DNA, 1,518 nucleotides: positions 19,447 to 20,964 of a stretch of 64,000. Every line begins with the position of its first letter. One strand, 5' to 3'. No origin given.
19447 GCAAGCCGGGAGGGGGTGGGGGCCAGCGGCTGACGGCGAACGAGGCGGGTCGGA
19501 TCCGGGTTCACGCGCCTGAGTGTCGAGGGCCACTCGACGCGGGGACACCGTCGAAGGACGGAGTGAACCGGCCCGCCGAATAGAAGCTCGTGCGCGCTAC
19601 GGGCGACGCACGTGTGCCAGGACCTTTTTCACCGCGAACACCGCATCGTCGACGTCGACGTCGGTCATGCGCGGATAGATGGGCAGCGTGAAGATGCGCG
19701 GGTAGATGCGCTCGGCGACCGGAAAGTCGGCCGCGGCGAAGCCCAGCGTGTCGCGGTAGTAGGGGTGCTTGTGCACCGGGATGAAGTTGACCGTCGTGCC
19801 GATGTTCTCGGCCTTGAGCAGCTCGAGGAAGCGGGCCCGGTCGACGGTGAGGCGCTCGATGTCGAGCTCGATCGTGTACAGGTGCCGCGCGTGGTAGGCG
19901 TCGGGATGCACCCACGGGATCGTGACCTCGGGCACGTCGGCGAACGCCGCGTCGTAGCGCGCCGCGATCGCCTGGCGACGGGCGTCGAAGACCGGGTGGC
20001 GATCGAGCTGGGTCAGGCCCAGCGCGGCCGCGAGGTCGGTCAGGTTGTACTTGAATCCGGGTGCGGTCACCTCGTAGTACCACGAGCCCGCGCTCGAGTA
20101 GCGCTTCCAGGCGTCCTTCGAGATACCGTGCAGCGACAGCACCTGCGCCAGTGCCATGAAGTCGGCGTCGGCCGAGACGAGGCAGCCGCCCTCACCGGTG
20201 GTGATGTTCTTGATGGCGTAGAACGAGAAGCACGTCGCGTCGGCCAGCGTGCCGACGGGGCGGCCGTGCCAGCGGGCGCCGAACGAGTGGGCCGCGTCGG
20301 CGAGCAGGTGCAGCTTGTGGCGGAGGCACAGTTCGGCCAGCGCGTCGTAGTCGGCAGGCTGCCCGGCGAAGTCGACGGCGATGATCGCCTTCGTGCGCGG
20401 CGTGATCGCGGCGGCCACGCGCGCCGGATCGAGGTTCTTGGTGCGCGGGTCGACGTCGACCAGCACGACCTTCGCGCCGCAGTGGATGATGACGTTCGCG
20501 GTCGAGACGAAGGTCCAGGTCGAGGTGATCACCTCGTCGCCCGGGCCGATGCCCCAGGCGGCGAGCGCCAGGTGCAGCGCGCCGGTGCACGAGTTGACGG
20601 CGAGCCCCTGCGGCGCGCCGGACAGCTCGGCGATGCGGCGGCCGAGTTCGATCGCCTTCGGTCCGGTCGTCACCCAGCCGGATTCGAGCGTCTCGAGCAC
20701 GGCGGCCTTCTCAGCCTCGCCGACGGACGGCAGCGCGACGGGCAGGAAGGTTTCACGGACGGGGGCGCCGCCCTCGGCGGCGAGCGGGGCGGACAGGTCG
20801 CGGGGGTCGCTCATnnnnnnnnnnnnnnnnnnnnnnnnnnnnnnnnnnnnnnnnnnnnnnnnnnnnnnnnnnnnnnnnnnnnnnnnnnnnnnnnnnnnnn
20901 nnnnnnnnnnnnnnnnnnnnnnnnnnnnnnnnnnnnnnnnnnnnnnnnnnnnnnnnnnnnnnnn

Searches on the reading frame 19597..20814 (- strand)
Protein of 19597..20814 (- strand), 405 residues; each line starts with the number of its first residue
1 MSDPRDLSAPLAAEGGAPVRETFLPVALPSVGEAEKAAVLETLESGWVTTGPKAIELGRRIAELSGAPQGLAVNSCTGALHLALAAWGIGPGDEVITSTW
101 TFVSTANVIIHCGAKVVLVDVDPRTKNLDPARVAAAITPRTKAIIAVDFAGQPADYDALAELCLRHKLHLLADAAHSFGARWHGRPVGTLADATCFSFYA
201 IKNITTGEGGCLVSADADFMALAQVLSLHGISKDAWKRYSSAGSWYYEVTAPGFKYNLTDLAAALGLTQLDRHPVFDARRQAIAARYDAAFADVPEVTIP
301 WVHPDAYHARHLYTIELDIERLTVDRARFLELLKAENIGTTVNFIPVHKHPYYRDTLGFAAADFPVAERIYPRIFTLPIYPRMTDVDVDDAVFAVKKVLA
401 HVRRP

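Call 16: search_protein_families(library=pfam, proteins=[window:19597-20814:-], max_evalue=0.01)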
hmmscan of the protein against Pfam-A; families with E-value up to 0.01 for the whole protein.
window:19597-20814:- (405 aa): 5 families
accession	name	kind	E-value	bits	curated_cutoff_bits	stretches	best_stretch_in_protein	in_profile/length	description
PF01041.23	DegT_DnrJ_EryC1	-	4.4e-119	398.3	19.8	1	31-395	3-359/360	DegT/DnrJ/EryC1/StrS aminotransferase family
PF00155.27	Aminotran_1_2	-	5.1e-10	39.5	19.7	1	54-180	44-192/361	Aminotransferase class I and II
PF01053.26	Cys_Met_Meta_PP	-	6.4e-06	25.4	27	1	52-145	52-142/381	Cys/Met metabolism PLP-dependent enzyme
PF01212.27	Beta_elim_lyase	-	2.1e-05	24.5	27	1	52-183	32-178/288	Beta-eliminating lyase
PF00266.25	Aminotran_5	-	0.0022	17.5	21.5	1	73-179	67-181/371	Aminotransferase class-V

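Call 86: search_protein_families(library=ncbifam, proteins=[window:19597-20814:-], max_evalue=0.00001)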
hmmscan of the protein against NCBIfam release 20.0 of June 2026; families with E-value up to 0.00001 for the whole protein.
window:19597-20814:- (405 aa): 16 families
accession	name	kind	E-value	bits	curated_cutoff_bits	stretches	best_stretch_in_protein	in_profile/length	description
TIGR03588.1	PseC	equivalog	2.4e-108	362.5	423.5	1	24-399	2-380/380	UDP-4-amino-4,6-dideoxy-N-acetyl-beta-L-altrosamine transaminase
NF008658.2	PRK11658.1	equivalog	1.2e-106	356.6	631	1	21-399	2-377/379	UDP-4-amino-4-deoxy-L-arabinose aminotransferase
NF008687.0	PRK11706.1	equivalog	5.7e-68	229.4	375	1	61-398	40-373/375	dTDP-4-amino-4,6-dideoxygalactose transaminase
TIGR04181.1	NHT_00031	hypoth_equivalog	4.5e-61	206.7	420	1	26-378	3-357/359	LegC family aminotransferase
TIGR04427.1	PLP_DesI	equivalog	1.8e-57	195.2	650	1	11-389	8-373/390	dTDP-4-dehydro-6-deoxyglucose aminotransferase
TIGR02379.1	ECA_wecE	subfamily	4e-53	180.5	434.85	1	25-396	3-372/376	dTDP-4-amino-4,6-dideoxy-D-glucose transaminase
NF011936.0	PRK15407.1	equivalog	7e-46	156.8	423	1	27-399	40-436/440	lipopolysaccharide biosynthesis protein RfbH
NF006096.0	PRK08248.1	equivalog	1.9e-08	33.4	726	1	52-197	64-207/431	homocysteine synthase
NF004770.0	PRK06108.1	subfamily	4.4e-08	32.3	422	1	73-174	102-210/396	pyridoxal phosphate-dependent aminotransferase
NF041364.1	GntC_guanitoxin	equivalog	2e-07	30.2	415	1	76-147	69-141/356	guanitoxin biosynthesis PLP-dependent (S)-gamma-hydroxy-L-arginine cyclodehydratase GntC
NF006488.0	PRK08912.1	equivalog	1.2e-06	27.7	498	1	76-173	96-198/387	aminotransferase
NF004650.0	PRK05994.1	equivalog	1.4e-06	27.4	667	1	51-198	62-207/427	O-acetylhomoserine aminocarboxypropyltransferase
NF006004.0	PRK08134.1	equivalog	1.8e-06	26.9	636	1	35-198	43-208/433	O-acetylhomoserine aminocarboxypropyltransferase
TIGR01326.1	OAH_OAS_sulfhy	subfamily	5e-06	25.5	495.1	1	56-197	61-200/418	O-acetylhomoserine aminocarboxypropyltransferase/cysteine synthase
NF005305.0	PRK06836.1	equivalog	6.8e-06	25.6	376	1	76-145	107-175/396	pyridoxal phosphate-dependent aminotransferase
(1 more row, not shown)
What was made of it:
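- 19597..21785 (-): DegT aminotransferase (PseC/ArnB-like) and an SDR dehydratase/epimerase. They are the likely source of an amino-sugar nucleotide. Calls 16, 86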
